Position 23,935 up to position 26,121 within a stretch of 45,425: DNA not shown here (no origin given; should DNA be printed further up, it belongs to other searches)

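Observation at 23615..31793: Canonical-looking AOR wired to an HdrA::MvhD / HdrC / HdrB module plus a polyferredoxin: Bam-like architecture without a Bam-type catalytic subunit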

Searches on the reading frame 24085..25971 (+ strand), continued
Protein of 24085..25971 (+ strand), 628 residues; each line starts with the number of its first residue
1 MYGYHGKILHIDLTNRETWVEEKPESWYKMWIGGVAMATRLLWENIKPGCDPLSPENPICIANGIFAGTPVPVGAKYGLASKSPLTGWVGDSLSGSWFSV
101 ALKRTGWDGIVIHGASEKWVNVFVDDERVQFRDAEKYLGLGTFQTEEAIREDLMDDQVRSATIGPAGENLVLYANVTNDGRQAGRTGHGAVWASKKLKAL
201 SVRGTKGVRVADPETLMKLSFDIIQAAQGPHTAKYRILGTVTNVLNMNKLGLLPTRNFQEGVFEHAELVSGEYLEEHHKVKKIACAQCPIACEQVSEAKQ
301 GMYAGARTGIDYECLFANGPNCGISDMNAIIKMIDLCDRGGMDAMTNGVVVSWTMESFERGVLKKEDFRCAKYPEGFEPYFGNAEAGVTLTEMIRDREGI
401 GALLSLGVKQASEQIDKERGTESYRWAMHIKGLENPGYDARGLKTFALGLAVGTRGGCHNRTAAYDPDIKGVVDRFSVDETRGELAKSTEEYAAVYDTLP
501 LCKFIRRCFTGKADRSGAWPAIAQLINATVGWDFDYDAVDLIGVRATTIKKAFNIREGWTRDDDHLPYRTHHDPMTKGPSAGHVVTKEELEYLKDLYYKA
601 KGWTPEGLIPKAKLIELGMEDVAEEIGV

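Call 93: find_encoding_contigs(protein=P0381, flank=10000, max_places=1)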
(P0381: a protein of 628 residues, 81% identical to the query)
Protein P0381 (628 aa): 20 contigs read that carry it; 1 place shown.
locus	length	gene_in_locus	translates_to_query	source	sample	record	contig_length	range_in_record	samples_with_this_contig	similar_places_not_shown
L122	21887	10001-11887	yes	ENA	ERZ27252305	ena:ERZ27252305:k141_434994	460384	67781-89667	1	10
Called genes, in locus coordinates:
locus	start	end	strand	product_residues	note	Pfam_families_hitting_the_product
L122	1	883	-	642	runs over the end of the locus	PF00989:PAS, PF08448:PAS_4 (weak), PF13426:PAS_9, PF01590:GAF, PF13185:GAF_2, PF13492:GAF_3, PF13487:HD_5, PF01966:HD, +1 more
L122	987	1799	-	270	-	PF00950:ABC-3, PF01032:FecCD (weak)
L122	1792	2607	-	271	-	PF02463:SMC_N (weak), PF00005:ABC_tran, PF13304:AAA_21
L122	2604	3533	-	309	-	PF01297:ZnuA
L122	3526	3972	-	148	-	PF01475:FUR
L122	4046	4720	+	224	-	PF00027:cNMP_binding, PF13545:HTH_Crp_2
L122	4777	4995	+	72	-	PF13534:Fer4_17 (faint), PF12797:Fer4_2 (weak), PF00037:Fer4, PF12837:Fer4_6, PF13237:Fer4_10, PF14697:Fer4_21 (weak), PF12838:Fer4_7 (weak), PF13187:Fer4_9 (weak), +5 more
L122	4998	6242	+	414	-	PF04282:DUF438, PF01814:Hemerythrin, PF13596:PAS_10, PF08448:PAS_4 (weak)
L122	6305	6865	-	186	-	PF00578:AhpC-TSA, PF08534:Redoxin (weak), PF00462:Glutaredoxin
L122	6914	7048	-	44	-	PF00578:AhpC-TSA, PF08534:Redoxin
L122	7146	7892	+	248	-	PF00300:His_Phos_1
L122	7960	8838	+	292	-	PF04784:DUF547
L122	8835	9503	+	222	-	PF01168:Ala_racemase_N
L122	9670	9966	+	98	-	-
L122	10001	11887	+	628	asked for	PF02730:AFOR_N, PF01314:AFOR_C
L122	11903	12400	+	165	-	PF13187:Fer4_9 (faint), PF13237:Fer4_10 (weak), PF13247:Fer4_11, PF12838:Fer4_7 (weak), PF00037:Fer4 (weak)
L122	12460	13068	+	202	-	PF00890:FAD_binding_2 (weak), PF01266:DAO (weak), PF12831:FAD_oxidored, PF13450:NAD_binding_8 (weak)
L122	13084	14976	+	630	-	PF13237:Fer4_10 (weak), PF12838:Fer4_7 (weak), PF13187:Fer4_9, PF14697:Fer4_21 (weak), PF12838:Fer4_7 (weak), PF13187:Fer4_9 (weak), PF13237:Fer4_10 (weak), PF02662:FlpD, +8 more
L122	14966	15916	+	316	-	PF13183:Fer4_8 (weak), PF00037:Fer4, PF12838:Fer4_7, PF13187:Fer4_9, PF13237:Fer4_10, PF14697:Fer4_21, PF00037:Fer4, PF02662:FlpD, +9 more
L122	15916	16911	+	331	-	PF01058:Oxidored_q6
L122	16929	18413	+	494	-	PF27537:HoxH, PF00374:NiFeSe_Hases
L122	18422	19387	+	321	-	PF13484:Fer4_16 (faint), PF13237:Fer4_10 (weak), PF12838:Fer4_7 (weak), PF13187:Fer4_9 (weak), PF00037:Fer4, PF12838:Fer4_7, PF13237:Fer4_10 (weak), PF13187:Fer4_9 (weak), +5 more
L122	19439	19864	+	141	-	PF09719:C_GCAxxG_C_C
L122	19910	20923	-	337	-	-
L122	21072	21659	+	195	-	PF04893:Yip1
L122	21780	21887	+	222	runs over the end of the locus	PF10988:DUF2807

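Call 94: search_protein_families(library=ncbifam, proteins=[L122:14966-15916:+, L122:15916-16911:+, L122:16929-18413:+, L122:18422-19387:+, L082:17277-19403:+, L109:15992-16969:+, L109:16959-17975:+, L109:17972-18817:+], max_evalue=1e-8)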
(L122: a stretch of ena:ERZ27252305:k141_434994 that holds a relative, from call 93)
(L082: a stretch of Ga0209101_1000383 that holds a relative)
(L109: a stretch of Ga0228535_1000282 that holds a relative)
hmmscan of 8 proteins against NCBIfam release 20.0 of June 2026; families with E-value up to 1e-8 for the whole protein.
L122:14966-15916:+ (316 aa): 15 families
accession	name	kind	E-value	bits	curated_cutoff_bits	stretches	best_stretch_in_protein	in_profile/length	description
NF040770.1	hetero_SS_HdrA2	exception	1.2e-39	136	1100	1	81-313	537-770/777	CoB-CoM heterodisulfide reductase HdrA2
TIGR03290.1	CoB_CoM_SS_C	equivalog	4.3e-18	65.7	160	1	23-105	1-81/144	CoB--CoM heterodisulfide reductase subunit C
NF041890.1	hdrC_Methbact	equivalog_domain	1.7e-14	53.9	270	1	5-105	11-107/192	ferredoxin:CoB-CoM heterodisulfide reductase subunit HdrC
NF045873.1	F420_non_VhuD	exception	3.7e-14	53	215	1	215-313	26-124/132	F420-non-reducing hydrogenase iron-sulfur subunit VhuD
NF038018.1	qmoC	equivalog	9.5e-14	51.6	300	1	13-102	8-94/360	quinone-interacting membrane-bound oxidoreductase complex subunit QmoC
NF041891.1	hdrA_Methbact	equivalog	1.3e-13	50.1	1300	1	111-260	567-711/762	ferredoxin:CoB-CoM heterodisulfide reductase subunit HdrA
NF041778.1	hetero_SS_HdrA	equivalog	3.1e-12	45.1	1400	1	107-250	578-713/771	ferredoxin:CoB-CoM heterodisulfide reductase subunit HdrA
NF005505.0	PRK07118.1-4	equivalog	5.4e-12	45.7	378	1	57-170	158-262/265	Fe-S cluster domain-containing protein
NF041836.1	rnfB_Methano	equivalog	1.2e-11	44.6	445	1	58-170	159-262/265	Rnf electron transport complex subunit RnfB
NF040864.1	HgcB_ferredoxin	equivalog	6.4e-11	41.9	99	1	104-182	2-74/93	mercury methylation ferredoxin HgcB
NF038355.1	FDH3_beta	equivalog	5.3e-10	39.6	240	0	24-144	10-115/180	formate dehydrogenase FDH3 subunit beta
TIGR02179.1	PorD_KorD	subfamily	8.2e-10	38.7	60.05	0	71-137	26-76/78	2-oxoacid:acceptor oxidoreductase, delta subunit, pyruvate/2-ketoisovalerate family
NF042909.1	FMH_DH_FwdF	exception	1.1e-09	37.9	375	0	71-170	16-116/336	tungsten-dependent formylmethanofuran dehydrogenase subunit FwdF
TIGR01971.1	NuoI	subfamily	2.3e-09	36.9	113.05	0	114-171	40-99/121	NADH-quinone oxidoreductase, chain I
NF040612.1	F420_dehyd_FpoI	exception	6.4e-09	35.7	180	1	113-181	39-110/135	F420H2 dehydrogenase subunit FpoI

L122:15916-16911:+ (331 aa): 4 families
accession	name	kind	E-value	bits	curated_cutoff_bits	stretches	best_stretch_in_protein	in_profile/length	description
NF045875.1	F420_non_VhuG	exception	5.2e-59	199.8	450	1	12-325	4-282/286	F420-non-reducing hydrogenase subunit VhuG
NF040836.1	sulfhyd_HydD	equivalog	1.1e-17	64.1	500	1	12-129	5-115/261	NADPH-dependent hydrogenase/sulfhydrogenase 1 subunit delta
NF040831.1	sulfhyd_ShyD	equivalog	8.4e-16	58.3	460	0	14-192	2-150/240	NAD(P)-dependent hydrogenase/sulfhydrogenase 2 subunit delta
TIGR03294.1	FrhG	equivalog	7e-12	45.6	245.5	0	13-108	2-93/228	coenzyme F420 hydrogenase subunit gamma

L122:16929-18413:+ (494 aa): 8 families
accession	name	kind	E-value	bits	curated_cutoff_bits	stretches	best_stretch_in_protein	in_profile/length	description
NF041785.2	VhuA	equivalog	1.5e-112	376.2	800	1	10-437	3-416/418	F420-non-reducing hydrogenase Vhu subunit A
NF045518.1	H2_NiFeSe_large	exception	1.4e-47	162.7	780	1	10-469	3-481/485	NiFeSe hydrogenase large subunit HysA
NF033181.1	NiFeSe_hydrog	equivalog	2.4e-47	162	600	2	9-141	2-133/507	nickel-dependent hydrogenase large subunit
TIGR03295.1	frhA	equivalog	5.7e-46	157.3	392.5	2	8-214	2-196/412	coenzyme F420 hydrogenase subunit alpha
NF040828.1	sulfhyd_ShyA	equivalog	2e-45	155.4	700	2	11-217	3-201/415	NAD(P)-dependent hydrogenase/sulfhydrogenase 2 subunit alpha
NF040832.1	sulfhyd_HydA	equivalog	2.8e-35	122.2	880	1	10-469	4-423/426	NADPH-dependent hydrogenase/sulfhydrogenase 1 subunit alpha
NF007778.0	PRK10467.1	equivalog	2.8e-26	91.9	969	1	8-124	2-117/567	hydrogenase 2 large subunit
NF007550.0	PRK10170.1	equivalog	3e-23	82.1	1101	1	9-132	17-140/597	Ni/Fe-hydrogenase large subunit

L122:18422-19387:+ (321 aa): 37 families (the best 25 are shown)
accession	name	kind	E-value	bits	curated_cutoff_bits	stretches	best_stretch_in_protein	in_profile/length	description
NF042909.1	FMH_DH_FwdF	exception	9.3e-30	103.9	375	2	142-232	213-310/336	tungsten-dependent formylmethanofuran dehydrogenase subunit FwdF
TIGR01971.1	NuoI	subfamily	3.6e-19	68.5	113.05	1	8-93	16-100/121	NADH-quinone oxidoreductase, chain I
TIGR04105.1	FeFe_hydrog_B1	subfamily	1.1e-16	60.5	450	0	21-92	129-206/462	monomeric [FeFe] hydrogenase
NF006221.0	PRK08348.1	subfamily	2.9e-16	59.4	124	1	28-93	38-94/136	NADH-plastoquinone oxidoreductase subunit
NF045874.1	Vhu_polyferre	exception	1.4e-15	56.9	600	0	34-93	157-215/381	F420-non-reducing hydrogenase associated-polyferredoxin VhuB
NF040864.1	HgcB_ferredoxin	equivalog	3.7e-15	55.5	99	0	180-231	9-59/93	mercury methylation ferredoxin HgcB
NF004541.0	PRK05888.2-2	equivalog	9.9e-15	54.8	217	0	172-258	48-136/168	NADH-quinone oxidoreductase subunit NuoI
NF058577.1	FdxA_fam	equivalog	1.1e-14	54.3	65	0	185-231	7-51/52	4Fe-4S ferredoxin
NF009053.0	PRK12387.1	subfamily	6.1e-14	52.2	204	1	28-110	32-107/180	formate hydrogenlyase complex iron-sulfur subunit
TIGR02179.1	PorD_KorD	subfamily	2.8e-13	49.8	60.05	0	182-232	22-71/78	2-oxoacid:acceptor oxidoreductase, delta subunit, pyruvate/2-ketoisovalerate family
NF040684.1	PorD_Arch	equivalog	2.1e-12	47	120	0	179-232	26-78/85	pyruvate synthase subunit PorD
NF010369.0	PRK13795.1-4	equivalog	5.7e-12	44.6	1086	0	21-92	564-625/633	hypothetical protein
NF004537.0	PRK05888.1-3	equivalog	5.8e-12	45.5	163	1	3-93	36-132/204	NADH-quinone oxidoreductase subunit NuoI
TIGR02066.1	dsrB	equivalog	7.7e-12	44.9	341.5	0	46-88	193-228/341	dissimilatory-type sulfite reductase subunit beta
NF038196.1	ferrodoxin_EFR1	subfamily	8.3e-12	45.7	75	0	184-231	183-227/242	EFR1 family ferrodoxin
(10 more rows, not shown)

L082:17277-19403:+ (708 aa): 27 families (the best 25 are shown)
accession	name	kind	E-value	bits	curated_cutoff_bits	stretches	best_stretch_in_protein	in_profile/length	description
TIGR01591.1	Fdh-alpha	equivalog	7.8e-263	873.5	666.25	2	8-488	1-480/672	formate dehydrogenase subunit alpha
NF047855.1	AssmNtatRedNasC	equivalog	2.6e-168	561.5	1100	1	6-699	21-707/708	assimilatory nitrate reductase catalytic subunit NasC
NF010055.0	PRK13532.1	equivalog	9.3e-109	364.9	904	3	8-245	45-290/830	nitrate reductase catalytic subunit NapA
NF041323.1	Nitr_red_NasA_Halo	equivalog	5.3e-108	362.3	1000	1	13-698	3-672/673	assimilatory nitrate reductase NasA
TIGR01706.1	NAPA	equivalog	8.5e-104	348.5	930.55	3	8-244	45-289/830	periplasmic nitrate reductase subunit alpha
TIGR01553.1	formate-DH-alph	equivalog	2.8e-97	326.6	814.2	4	6-247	45-305/1009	formate dehydrogenase-N subunit alpha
NF041513.1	formate_DH_Act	exception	1.2e-95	321.3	1400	4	8-246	45-295/1067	formate dehydrogenase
TIGR01701.1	Fdhalpha-like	subfamily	2.7e-79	267.2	582.15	1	60-700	99-743/744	FdhF/YdeP family oxidoreductase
NF012032.0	PRK15488.1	equivalog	3.1e-68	230.5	694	1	4-487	42-528/759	thiosulfate reductase PhsA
TIGR02166.1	dmsA_ynfE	subfamily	6.2e-63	213.1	777.7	1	9-490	49-561/794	DMSO/selenate family reductase complex A subunit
NF005895.0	PRK07860.1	equivalog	1.2e-50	172.3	802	1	8-488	239-660/811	NADH-quinone oxidoreductase subunit G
TIGR03479.1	DMSO_red_II_alp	subfamily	2e-49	168.5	984.75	2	249-487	388-644/913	molybdopterin-dependent oxidoreductase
TIGR02693.1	arsenite_ox_L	equivalog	4.3e-49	167.2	359.05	1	193-695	267-800/806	arsenate reductase (azurin) large subunit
TIGR00509.1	bisC_fam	subfamily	7e-45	153.5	1017.55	1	186-488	198-512/772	molybdopterin guanine dinucleotide-containing S/N-oxide reductase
TIGR01973.1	NuoG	equivalog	1.3e-44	153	470.05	1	2-481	211-605/606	NADH-quinone oxidoreductase subunit NuoG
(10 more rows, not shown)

L109:15992-16969:+ (325 aa): 0 families

L109:16959-17975:+ (338 aa): 3 families
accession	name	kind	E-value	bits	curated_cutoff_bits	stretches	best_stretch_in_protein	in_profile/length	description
NF040829.1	sulfhyd_ShyB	equivalog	1.1e-56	192.2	690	1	8-321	8-322/334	NAD(P)-dependent hydrogenase/sulfhydrogenase 2 subunit beta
NF040833.1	sulfhyd_HydB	equivalog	1.3e-44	152.5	750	1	13-321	13-328/367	NADPH-dependent hydrogenase/sulfhydrogenase 1 subunit beta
TIGR02910.1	sulfite_red_A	equivalog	3.1e-43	148.3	323.15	1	6-323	5-321/334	anaerobic sulfite reductase subunit AsrA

L109:17972-18817:+ (281 aa): 16 families
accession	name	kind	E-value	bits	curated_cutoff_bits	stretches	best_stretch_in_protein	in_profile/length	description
NF006220.0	PRK08345.1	subfamily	9.1e-62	208.9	395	1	11-271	14-284/294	cytochrome-c3 hydrogenase subunit gamma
NF040835.1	sulfhyd_HydG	equivalog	8.1e-52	176.3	650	1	27-274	35-284/292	NADPH-dependent hydrogenase/sulfhydrogenase 1 subunit gamma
TIGR02911.1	sulfite_red_B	equivalog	2.7e-51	174.2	288.6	1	43-276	30-258/261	anaerobic sulfite reductase subunit AsrB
NF040830.1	sulfhyd_ShyC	equivalog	2.9e-44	151.4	600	1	22-272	19-279/288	NAD(P)-dependent hydrogenase/sulfhydrogenase 2 subunit gamma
NF000796.0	PRK00054.1-1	equivalog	1.4e-38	132.6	224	1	41-275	27-236/254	dihydroorotate dehydrogenase electron transfer subunit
NF000798.0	PRK00054.1-3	equivalog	4.3e-25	88.8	219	1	43-273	30-241/244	dihydroorotate dehydrogenase electron transfer subunit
NF004862.0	PRK06222.1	subfamily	1.7e-22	80.3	220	1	43-270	27-244/281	sulfide/dihydroorotate dehydrogenase-like FAD/NAD-binding protein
NF000799.0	PRK00054.1-4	equivalog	1.6e-20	73.3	314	1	45-273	34-255/258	dihydroorotate dehydrogenase electron transfer subunit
NF000797.0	PRK00054.1-2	equivalog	2.1e-17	63.3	270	1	39-270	37-261/267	dihydroorotate dehydrogenase electron transfer subunit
NF009414.0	PRK12778.1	equivalog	2.8e-17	62.3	1103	1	43-271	27-245/752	bifunctional dihydroorotate dehydrogenase B NAD binding subunit/NADPH-dependent glutamate synthase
NF045803.1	MethMoxFADbindMmoC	equivalog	4.3e-13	48.7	500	1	8-239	103-337/343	aromatic/alkene monooxygenase hydroxylase FAD-binding subunit MmoC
TIGR01941.1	nqrF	equivalog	1.5e-10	40.6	295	1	80-237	238-398/405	NADH:ubiquinone reductase (Na(+)-transporting) subunit F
NF009415.0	PRK12779.1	equivalog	2e-10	39.3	1519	1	45-258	678-894/944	putative bifunctional glutamate synthase subunit beta/2-polyprenylphenol hydroxylase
NF040810.1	BenC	equivalog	2.5e-10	40.1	430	1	18-235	111-323/333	benzoate 1,2-dioxygenase electron transfer component BenC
NF005963.0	PRK08051.1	equivalog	4e-09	36.1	230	1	43-200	30-188/233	NAD(P)H-flavin reductase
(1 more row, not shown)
